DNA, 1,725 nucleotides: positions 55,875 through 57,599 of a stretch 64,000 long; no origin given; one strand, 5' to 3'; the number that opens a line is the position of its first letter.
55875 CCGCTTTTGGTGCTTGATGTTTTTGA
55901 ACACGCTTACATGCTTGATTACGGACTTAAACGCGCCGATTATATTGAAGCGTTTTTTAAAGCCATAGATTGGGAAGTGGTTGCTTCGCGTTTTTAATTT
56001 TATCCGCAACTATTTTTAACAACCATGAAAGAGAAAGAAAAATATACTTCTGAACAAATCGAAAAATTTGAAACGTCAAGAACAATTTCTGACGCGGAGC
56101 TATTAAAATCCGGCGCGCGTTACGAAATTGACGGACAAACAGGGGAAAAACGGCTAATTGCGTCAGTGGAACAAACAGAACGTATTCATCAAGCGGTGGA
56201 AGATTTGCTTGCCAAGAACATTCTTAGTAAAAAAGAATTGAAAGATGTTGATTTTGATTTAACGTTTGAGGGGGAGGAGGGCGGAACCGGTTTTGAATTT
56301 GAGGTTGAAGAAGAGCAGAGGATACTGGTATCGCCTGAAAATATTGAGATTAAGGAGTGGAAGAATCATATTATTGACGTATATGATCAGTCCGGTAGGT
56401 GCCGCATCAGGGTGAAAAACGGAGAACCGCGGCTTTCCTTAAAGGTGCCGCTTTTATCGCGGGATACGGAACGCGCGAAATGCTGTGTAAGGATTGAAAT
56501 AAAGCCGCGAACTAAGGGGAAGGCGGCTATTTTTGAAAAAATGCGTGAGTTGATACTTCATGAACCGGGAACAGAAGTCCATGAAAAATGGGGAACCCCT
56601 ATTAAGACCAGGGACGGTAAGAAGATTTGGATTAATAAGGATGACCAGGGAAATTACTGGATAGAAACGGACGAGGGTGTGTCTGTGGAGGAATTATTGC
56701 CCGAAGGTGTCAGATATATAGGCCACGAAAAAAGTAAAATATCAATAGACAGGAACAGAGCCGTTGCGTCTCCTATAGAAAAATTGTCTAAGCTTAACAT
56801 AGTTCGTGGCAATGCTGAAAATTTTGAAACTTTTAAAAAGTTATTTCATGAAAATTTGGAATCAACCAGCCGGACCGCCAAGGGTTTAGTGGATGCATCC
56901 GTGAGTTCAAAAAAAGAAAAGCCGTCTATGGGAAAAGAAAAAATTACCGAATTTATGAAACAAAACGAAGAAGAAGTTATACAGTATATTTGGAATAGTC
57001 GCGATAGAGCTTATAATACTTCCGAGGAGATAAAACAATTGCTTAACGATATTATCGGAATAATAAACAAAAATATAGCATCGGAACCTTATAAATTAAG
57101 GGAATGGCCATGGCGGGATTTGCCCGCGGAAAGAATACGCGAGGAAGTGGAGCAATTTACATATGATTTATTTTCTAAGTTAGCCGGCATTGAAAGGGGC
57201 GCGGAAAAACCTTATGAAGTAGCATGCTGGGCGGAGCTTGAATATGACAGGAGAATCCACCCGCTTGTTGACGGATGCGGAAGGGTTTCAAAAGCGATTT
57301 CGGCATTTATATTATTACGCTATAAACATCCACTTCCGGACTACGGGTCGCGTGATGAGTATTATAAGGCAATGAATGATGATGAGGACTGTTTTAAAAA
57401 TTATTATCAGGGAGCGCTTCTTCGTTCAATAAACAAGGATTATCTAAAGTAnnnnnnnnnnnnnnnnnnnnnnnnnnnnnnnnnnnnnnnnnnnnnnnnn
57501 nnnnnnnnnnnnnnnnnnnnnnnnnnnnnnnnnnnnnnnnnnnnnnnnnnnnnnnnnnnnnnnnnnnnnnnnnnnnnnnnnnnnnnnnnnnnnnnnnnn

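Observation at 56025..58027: Fic-like protein (non-canonical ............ motif) translationally coupled to an HD-domain SpoT/Mesh1-like hydrolase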

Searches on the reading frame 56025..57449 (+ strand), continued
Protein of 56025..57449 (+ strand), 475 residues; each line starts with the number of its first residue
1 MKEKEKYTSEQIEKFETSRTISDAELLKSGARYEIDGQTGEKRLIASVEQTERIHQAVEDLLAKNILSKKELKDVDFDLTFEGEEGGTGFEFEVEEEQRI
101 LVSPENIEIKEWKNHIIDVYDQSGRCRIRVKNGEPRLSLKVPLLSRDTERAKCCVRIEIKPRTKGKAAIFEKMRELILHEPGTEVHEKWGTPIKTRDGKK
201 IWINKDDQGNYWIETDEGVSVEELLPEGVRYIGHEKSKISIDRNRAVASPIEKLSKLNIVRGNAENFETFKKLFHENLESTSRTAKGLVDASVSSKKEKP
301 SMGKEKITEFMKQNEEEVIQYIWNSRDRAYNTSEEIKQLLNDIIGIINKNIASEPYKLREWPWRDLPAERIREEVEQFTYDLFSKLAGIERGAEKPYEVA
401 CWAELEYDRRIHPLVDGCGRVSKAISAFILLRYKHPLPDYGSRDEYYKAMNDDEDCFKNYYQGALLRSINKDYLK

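Call 43: search_protein_families(library=pfam, proteins=[L007:3023-3934:+, L008:4590-5336:+, L001:8358-9167:+], max_evalue=0.01)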
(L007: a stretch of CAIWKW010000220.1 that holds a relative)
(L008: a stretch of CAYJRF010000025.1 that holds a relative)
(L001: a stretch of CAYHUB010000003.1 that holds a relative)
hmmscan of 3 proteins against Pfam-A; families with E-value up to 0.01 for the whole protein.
L007:3023-3934:+ (304 aa): 1 family
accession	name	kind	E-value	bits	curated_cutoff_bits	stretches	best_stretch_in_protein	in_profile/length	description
PF09620.15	Cas_csx3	-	4e-19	68.7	21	1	229-300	6-77/78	CRISPR-associated protein (Cas_csx3)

L008:4590-5336:+ (249 aa): 0 families

L001:8358-9167:+ (270 aa): 1 family
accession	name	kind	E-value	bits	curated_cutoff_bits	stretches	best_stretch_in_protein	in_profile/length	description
PF01978.25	TrmB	-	8.4e-14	51.6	25.6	1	23-87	1-65/68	Sugar-specific transcriptional regulator TrmB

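Call 51: search_protein_families(library=padloc, proteins=[window:56025-57449:+, L007:3023-3934:+, L009:6004-6630:+], max_evalue=0.1)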
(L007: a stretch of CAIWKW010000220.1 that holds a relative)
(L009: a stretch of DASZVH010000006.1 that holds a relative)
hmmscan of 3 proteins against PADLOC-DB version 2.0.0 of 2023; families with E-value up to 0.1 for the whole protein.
window:56025-57449:+ (475 aa): 0 families

L007:3023-3934:+ (304 aa): 8 families
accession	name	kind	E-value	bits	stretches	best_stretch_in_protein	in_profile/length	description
PDLC01045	Csx3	-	3.7e-32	109.7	3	2-84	201-285/286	Csx3-AAA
PDLC01632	Csx3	-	1.8e-21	74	2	229-301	6-77/77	"CAS-I,CAS-III; associated"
PDLC01353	Csx3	-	1.3e-20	71.5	2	219-300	2-80/82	"CAS-I,CAS-III; associated"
PDLC01294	Csx3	-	2.5e-19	67.3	2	219-301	2-80/81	"CAS-I,CAS-III; associated"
PDLC01040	Csx3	-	3.8e-19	66.7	2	216-291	10-82/84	Csx3 (CARF)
PDLC01515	Csx3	-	7.9e-17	59.4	1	2-83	99-183/183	"CAS-I,CAS-III; associated"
PDLC01059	C3a67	-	1.7e-14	51.9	1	4-300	96-377/382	AAA-Csx3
PDLC01844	CARF2--CARF_HEPN_CSX3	-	0.0037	14.2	1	247-292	419-464/464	-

L009:6004-6630:+ (209 aa): 6 families
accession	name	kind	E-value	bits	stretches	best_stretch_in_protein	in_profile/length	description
PDLC04840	PDC-S04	-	8.6e-07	26.9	1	146-186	154-196/227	-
PDLC03963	SoFic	-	8.6e-06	23.4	1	95-173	150-219/361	-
PDLC04836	PDC-S04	-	0.00012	19.3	1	146-189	167-212/244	-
PDLC04839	PDC-S04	-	0.00092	16.9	1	129-180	123-173/205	-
PDLC04837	PDC-S04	-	0.0076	13.5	1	146-186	163-205/234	-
PDLC04966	PDC-S24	-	0.0081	13.1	1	147-168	317-338/497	-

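Call 52: search_protein_families(library=phrogs, proteins=[window:56025-57449:+, L007:3023-3934:+, L009:6004-6630:+], max_evalue=0.1)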
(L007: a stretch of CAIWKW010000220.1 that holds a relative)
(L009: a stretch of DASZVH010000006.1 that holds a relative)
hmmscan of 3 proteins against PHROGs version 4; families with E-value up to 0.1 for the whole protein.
window:56025-57449:+ (475 aa): 3 families
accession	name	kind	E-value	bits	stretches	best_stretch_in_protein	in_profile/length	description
phrog_11900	-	unknown function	0.0015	19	1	377-455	124-202/230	-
phrog_5978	-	unknown function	0.0023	18.1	1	385-434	183-222/364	-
phrog_3863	-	unknown function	0.061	14.3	0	321-350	24-53/57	-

L007:3023-3934:+ (304 aa): 0 families

L009:6004-6630:+ (209 aa): 3 families
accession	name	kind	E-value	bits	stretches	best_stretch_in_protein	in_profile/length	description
phrog_11900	-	unknown function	3.4e-06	27.7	1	113-188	120-199/230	-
phrog_5978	-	unknown function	5.6e-05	23.4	1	145-185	197-245/364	-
phrog_23170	-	unknown function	0.021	15.5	1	128-196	106-176/191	-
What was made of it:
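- Tried and rejected: PHROGs gave only weak hits of unknown function (call 52).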

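Call 72: find_encoding_contigs(protein=P0163, flank=5000, max_places=2)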
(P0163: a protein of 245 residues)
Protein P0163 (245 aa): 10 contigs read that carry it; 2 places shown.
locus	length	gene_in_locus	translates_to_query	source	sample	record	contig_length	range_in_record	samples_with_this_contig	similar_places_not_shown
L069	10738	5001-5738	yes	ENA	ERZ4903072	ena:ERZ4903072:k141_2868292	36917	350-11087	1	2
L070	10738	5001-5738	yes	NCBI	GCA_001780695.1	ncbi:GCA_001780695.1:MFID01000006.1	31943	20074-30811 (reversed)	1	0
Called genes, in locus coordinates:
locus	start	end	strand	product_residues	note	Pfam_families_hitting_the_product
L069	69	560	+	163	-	PF01590:GAF, PF13185:GAF_2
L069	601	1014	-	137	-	-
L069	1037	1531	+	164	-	-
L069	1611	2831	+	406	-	PF02729:OTCace_N, PF00185:OTCace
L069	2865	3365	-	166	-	PF01923:Cob_adeno_trans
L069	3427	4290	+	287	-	PF00188:CAP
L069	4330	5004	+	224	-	PF02223:Thymidylate_kin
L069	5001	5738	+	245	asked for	-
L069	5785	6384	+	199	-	-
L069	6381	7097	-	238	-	PF13521:AAA_28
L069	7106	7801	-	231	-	-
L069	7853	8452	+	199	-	-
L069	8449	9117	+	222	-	PF02245:Pur_DNA_glyco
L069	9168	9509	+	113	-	PF00085:Thioredoxin, PF13098:Thioredoxin_2 (weak)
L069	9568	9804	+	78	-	PF00462:Glutaredoxin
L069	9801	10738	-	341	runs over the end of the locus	PF10459:Peptidase_S46 (faint), PF00089:Trypsin, PF13365:Trypsin_2, PF13180:PDZ_2, PF17820:PDZ_6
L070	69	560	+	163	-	PF01590:GAF, PF13185:GAF_2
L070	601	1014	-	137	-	-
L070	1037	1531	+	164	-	-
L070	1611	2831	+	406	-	PF02729:OTCace_N, PF00185:OTCace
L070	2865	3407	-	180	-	PF01923:Cob_adeno_trans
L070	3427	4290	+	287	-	PF00188:CAP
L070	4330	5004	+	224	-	PF02223:Thymidylate_kin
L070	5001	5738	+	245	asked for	-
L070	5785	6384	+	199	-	-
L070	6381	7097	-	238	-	PF13521:AAA_28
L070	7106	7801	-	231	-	-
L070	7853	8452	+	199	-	-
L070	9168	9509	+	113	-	PF00085:Thioredoxin, PF13098:Thioredoxin_2 (weak)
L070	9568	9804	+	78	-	PF00462:Glutaredoxin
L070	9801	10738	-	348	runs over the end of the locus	PF10459:Peptidase_S46 (faint), PF00089:Trypsin, PF13365:Trypsin_2, PF13180:PDZ_2, PF17820:PDZ_6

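Call 73: find_encoding_contigs(protein=P0143, flank=5000, max_places=2)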
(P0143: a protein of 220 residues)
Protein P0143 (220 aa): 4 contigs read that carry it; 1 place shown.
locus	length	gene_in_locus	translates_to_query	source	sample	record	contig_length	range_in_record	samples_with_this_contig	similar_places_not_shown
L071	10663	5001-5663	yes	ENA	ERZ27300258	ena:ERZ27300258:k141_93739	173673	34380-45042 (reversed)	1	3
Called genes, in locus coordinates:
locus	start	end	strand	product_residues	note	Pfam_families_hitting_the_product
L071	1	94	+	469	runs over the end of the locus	-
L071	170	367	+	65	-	PF01176:eIF-1a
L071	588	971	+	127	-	PF00416:Ribosomal_S13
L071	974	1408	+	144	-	PF00411:Ribosomal_S11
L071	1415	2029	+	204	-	PF00163:Ribosomal_S4, PF01479:S4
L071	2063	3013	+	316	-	PF01193:RNA_pol_L, PF13656:RNA_pol_L_2 (faint), PF01000:RNA_pol_A_bac, PF03118:RNA_pol_A_CTD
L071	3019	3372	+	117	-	PF01196:Ribosomal_L17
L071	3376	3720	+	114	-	PF00572:Ribosomal_L13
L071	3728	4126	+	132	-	PF00380:Ribosomal_S9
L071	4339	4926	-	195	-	-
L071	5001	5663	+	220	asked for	-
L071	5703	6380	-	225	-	-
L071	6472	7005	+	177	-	PF01025:GrpE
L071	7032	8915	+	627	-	PF00012:HSP70, PF06723:MreB_Mbl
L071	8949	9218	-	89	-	-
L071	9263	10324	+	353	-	PF00226:DnaJ, PF01556:DnaJ_C, PF00684:DnaJ_CXXCXGXG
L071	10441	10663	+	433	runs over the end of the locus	-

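Call 74: find_encoding_contigs(protein=P0020, flank=5000, max_places=2)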
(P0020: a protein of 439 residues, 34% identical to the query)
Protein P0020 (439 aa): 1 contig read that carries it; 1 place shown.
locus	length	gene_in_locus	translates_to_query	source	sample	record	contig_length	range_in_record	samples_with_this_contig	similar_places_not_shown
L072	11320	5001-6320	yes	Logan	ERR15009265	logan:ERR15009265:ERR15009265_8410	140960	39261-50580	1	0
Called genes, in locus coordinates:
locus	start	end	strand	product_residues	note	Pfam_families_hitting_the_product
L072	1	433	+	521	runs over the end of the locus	PF04208:MtrA, PF00303:Thymidylat_synt, PF14251:PterinBD-DUF4346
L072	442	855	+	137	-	PF22751:DUF488-N3a, PF22752:DUF488-N3i, PF04343:DUF488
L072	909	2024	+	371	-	PF12569:NatA_aux_su (weak), PF13431:TPR_17 (faint), PF00515:TPR_1 (faint), PF13414:TPR_11 (faint), PF14559:TPR_19 (weak), PF21033:RMD1-3 (weak)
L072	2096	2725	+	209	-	PF13521:AAA_28 (weak), PF02223:Thymidylate_kin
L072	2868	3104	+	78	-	-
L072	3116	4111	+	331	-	PF02729:OTCace_N, PF00185:OTCace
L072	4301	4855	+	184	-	PF00265:TK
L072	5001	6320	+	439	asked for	-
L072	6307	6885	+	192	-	-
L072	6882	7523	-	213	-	-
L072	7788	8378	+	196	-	PF00583:Acetyltransf_1, PF13673:Acetyltransf_10, PF13508:Acetyltransf_7 (weak)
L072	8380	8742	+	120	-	PF22751:DUF488-N3a, PF22752:DUF488-N3i, PF04343:DUF488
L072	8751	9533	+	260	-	-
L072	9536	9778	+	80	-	-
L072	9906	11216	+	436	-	PF00464:SHMT, PF00155:Aminotran_1_2 (weak)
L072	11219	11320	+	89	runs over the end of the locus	-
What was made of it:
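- Some loci sit among nucleotide-metabolism genes (calls 72, 74), which would also fit a metabolic role. L069/L070 and L072 place the pair beside tmk, tdk, thyA, pyrB and glyA (calls 72, 74).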

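Call 76: search_protein_families(library=pfam, proteins=[L069:7106-7798:-, L071:5703-6377:-, L072:6882-7520:-, L069:6381-7094:-], max_evalue=0.1)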
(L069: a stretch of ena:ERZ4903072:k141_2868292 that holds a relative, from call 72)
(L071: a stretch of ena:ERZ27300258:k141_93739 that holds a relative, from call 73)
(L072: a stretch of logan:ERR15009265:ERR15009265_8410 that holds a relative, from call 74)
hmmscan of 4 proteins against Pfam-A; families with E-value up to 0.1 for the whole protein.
L069:7106-7798:- (230 aa): 1 family
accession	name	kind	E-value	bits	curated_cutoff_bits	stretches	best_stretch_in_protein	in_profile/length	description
PF24392.2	Parb-CE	-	0.019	15.4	23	1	69-178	15-124/147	ParB CE domain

L071:5703-6377:- (224 aa): 1 family
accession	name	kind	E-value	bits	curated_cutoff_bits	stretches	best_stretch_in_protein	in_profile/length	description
PF24392.2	Parb-CE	-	0.061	13.7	23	0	65-181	16-130/147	ParB CE domain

L072:6882-7520:- (212 aa): 1 family
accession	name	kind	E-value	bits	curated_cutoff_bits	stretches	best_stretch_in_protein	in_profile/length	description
PF12643.12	MazG-like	-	0.03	15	27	0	119-166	34-80/85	MazG-like family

L069:6381-7094:- (237 aa): 3 families
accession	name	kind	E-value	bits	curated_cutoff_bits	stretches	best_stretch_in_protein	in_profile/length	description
PF13521.12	AAA_28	-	1.2e-08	35.8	27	1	35-176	4-144/164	AAA domain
PF03308.22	MeaB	-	0.00018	21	23.1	1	7-61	16-64/273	Methylmalonyl Co-A mutase-associated GTPase MeaB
PF01656.29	CbiA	-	0.069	13.5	25.4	0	41-193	10-86/125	CobQ/CobB/MinD/ParA nucleotide binding domain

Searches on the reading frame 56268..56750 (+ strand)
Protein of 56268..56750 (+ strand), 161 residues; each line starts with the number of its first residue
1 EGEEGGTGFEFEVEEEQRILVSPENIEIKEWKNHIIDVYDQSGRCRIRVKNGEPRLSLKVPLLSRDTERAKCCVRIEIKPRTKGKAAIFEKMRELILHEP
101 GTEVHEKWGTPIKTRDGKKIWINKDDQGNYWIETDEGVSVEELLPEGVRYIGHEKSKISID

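Call 53: predict_structure(alignment_id=A4)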
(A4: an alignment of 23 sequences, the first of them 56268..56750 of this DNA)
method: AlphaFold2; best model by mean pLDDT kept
length: 161 residues; sequences in the alignment: 23
mean_pLDDT: 91.1   pTM: 0.83
mean pLDDT of the five models: 91.1, 91.0, 90.9, 90.0, 89.4
residues with pLDDT >= 90: 127; 70-90: 27; 50-70: 5; < 50: 2
segments of 3 or more residues with pLDDT < 50: none
pLDDT, mean of each block of 10 residues (from residue 1): 67 93 90 97 95 96 90 94 94 97 96 93 95 85 93 85 65
secondary structure, 60 per line:
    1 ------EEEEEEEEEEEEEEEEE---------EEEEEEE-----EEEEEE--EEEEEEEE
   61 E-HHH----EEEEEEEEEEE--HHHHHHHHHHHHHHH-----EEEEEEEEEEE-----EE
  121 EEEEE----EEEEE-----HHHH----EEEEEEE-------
elements in order: E7-23 E33-39 E45-50 E53-61 E70-80 H83-97 E103-113 E119-125 E130-134 H140-143 E148-154
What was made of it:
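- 56280..56738 (+): CYTH/triphosphate-tunnel-like beta-barrel domain, residues about 86-238. Conserved E93xE95xE97..R99, R127xR129xK131, R136, K140, K152xC154xR156xE158xK160, K188, E214xD216. The AF2 domain model has pLDDT 91 (call 53).
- On CYTH / triphosphate tunnel metalloenzyme: The domain model has pLDDT 91 (call 53).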

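Call 55: fold_search(model_id=the predicted structure, library=pdb)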
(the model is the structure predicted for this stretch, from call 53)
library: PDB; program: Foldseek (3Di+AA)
matches with E <= 10: 947; with E <= 0.001: 0
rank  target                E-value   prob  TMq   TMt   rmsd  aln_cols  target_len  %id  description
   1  2een_A                2.2e-02  0.97  0.40  0.37   8.5       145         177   21  Structure of PH1819 protein from Pyrococcus Horikoshii OT3 (released 2007-08-21)
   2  3tvl_B                3.3e-02  0.96  0.39  0.33   7.8       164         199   10  Complex between the human thiamine triphosphatase and triphosphate (released 2012-10-10)
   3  3svn_A                5.1e-02  0.13  0.17  0.13  15.1       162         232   12  Crystal structure of mKate S158A mutant at pH 7.5 (released 2011-09-14)
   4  8ceo_e                5.6e-02  0.80  0.39  0.27   7.7       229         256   11  Yeast RNA polymerase II transcription pre-initiation complex with core Mediator and the +1 nucleosome (released 2023-03-08)
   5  4oqw_A                5.6e-02  0.12  0.18  0.14  16.7       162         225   12  Crystal structure of mCardinal far-red fluorescent protein (released 2014-03-12)
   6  3svr_B                7.3e-02  0.10  0.17  0.13  16.5       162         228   12  Crystal structure of mkate mutant S158A/S143C at pH 7.5 (released 2011-09-14)
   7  3svo_B                7.7e-02  0.10  0.17  0.13  16.5       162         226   12  Crystal structure of mKate mutant S158A/S143C at pH 10.0 (released 2011-09-14)
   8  4oqw_C                8.6e-02  0.10  0.17  0.13  16.7       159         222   12  Crystal structure of mCardinal far-red fluorescent protein (released 2014-03-12)
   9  4ohs_D                9.1e-02  0.11  0.19  0.15  15.8       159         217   11  The structure of a far-red fluorescent protein, AQ143 (released 2014-02-26)
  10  3svu_B                9.6e-02  0.11  0.17  0.13  15.1       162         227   12  Crystal structure of mKate mutant S143C (released 2011-09-14)
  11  4ohs_B                9.6e-02  0.09  0.19  0.15  17.2       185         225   13  The structure of a far-red fluorescent protein, AQ143 (released 2014-02-26)
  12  3svs_B                9.6e-02  0.08  0.16  0.12  16.6       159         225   13  Crystal structure of mkate mutant S158A/S143C at pH 4.0 (released 2011-09-14)
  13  3e5t                  1.0e-01  0.10  0.18  0.13  18.1       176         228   10  Crystal Structure Analysis of FP611 (released 2008-09-23)
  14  4oqw_D                1.0e-01  0.09  0.17  0.13  16.5       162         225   12  Crystal structure of mCardinal far-red fluorescent protein (released 2014-03-12)
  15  4ohs_C                1.1e-01  0.10  0.19  0.15  15.8       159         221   12  The structure of a far-red fluorescent protein, AQ143 (released 2014-02-26)
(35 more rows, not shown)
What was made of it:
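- On CYTH / triphosphate tunnel metalloenzyme: The top PDB hits are 2een and 3tvl, but with E 0.02-0.03 and TM about 0.4 (call 55).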

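Call 56: search_solved_structures(query=A4, max_evalue=10, show_alignments=0)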
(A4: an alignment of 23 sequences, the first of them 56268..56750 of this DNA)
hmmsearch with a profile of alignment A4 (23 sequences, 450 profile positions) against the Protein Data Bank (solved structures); distinct sequences matched with E-value up to 10: 27.
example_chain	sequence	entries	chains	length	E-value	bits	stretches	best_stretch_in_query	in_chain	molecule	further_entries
9yz5_A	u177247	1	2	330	1.7e-09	40.3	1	290-442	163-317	Protein adenylyltransferase FICD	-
4u0s_A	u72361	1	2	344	1.9e-09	40.1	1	290-442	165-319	Adenosine monophosphate-protein transferase FICD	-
6i7g_A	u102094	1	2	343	1.9e-09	40.1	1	290-442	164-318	Adenosine monophosphate-protein transferase FICD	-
4u04_A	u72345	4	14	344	1.9e-09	40.1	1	290-442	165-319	Adenosine monophosphate-protein transferase FICD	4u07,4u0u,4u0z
6i7j_A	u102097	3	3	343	2.1e-09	40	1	291-442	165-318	Adenosine monophosphate-protein transferase FICD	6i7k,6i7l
6i7h_A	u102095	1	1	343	2.2e-09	39.9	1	291-442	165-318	Adenosine monophosphate-protein transferase FICD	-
6i7i_A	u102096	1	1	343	2.4e-09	39.8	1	291-442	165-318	Adenosine monophosphate-protein transferase FICD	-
6zmd_B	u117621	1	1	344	3.1e-09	39.4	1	290-442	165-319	Protein adenylyltransferase FICD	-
7b7z_A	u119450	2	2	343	1.5e-07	33.9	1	291-442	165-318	Protein adenylyltransferase FICD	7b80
3cuc_A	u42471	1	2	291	8.9e-06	28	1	352-419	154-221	Protein of unknown function with a Fic domain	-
5jj6_A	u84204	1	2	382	0.033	16.3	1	333-445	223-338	Adenosine monophosphate-protein transferase FICD homolog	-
5jj7_A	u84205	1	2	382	0.033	16.3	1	333-445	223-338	Adenosine monophosphate-protein transferase FICD homolog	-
7cb8_A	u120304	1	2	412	0.052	15.6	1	388-431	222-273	Fic-domain containing protein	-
3se5_A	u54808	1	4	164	0.069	15.2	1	346-431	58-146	Cell filamentation protein Fic-related protein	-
8gab_A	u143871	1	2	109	0.074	15.1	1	285-375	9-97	CTLA-4 binder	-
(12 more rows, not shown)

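Call 61: search_protein_families(library=pfam, alignment_id=A5, max_evalue=10)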
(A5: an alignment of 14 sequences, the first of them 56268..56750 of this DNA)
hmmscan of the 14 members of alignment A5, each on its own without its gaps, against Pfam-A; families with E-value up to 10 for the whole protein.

A. member 1, window:56268-56750:+ (161 aa): 1 family
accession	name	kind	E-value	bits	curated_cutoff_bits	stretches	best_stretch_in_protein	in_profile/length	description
PF20763.3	UDG-inhib_P56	-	0.018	15.2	24.1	1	120-142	11-33/53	Phage phi29, UDG inhibitor P56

B. families by the number of members that match (of 14 scanned): 5 families
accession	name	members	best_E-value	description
PF20763.3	UDG-inhib_P56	1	0.018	Phage phi29, UDG inhibitor P56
PF02505.19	MCR_D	1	0.026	Methyl-coenzyme M reductase operon protein D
PF16428.10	DUF5025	1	0.03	Domain of unknown function (DUF5025)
PF16344.10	FecR_C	1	0.084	FecR, C-terminal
PF14811.11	TPD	1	0.12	Protein of unknown function TPD sequence-motif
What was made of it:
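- On CYTH / triphosphate tunnel metalloenzyme: The pattern fits, but there is no Pfam CYTH hit for any of 14 members (call 61).
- The CYTH assignment is structural and weak (E 0.02; calls 55, 61).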
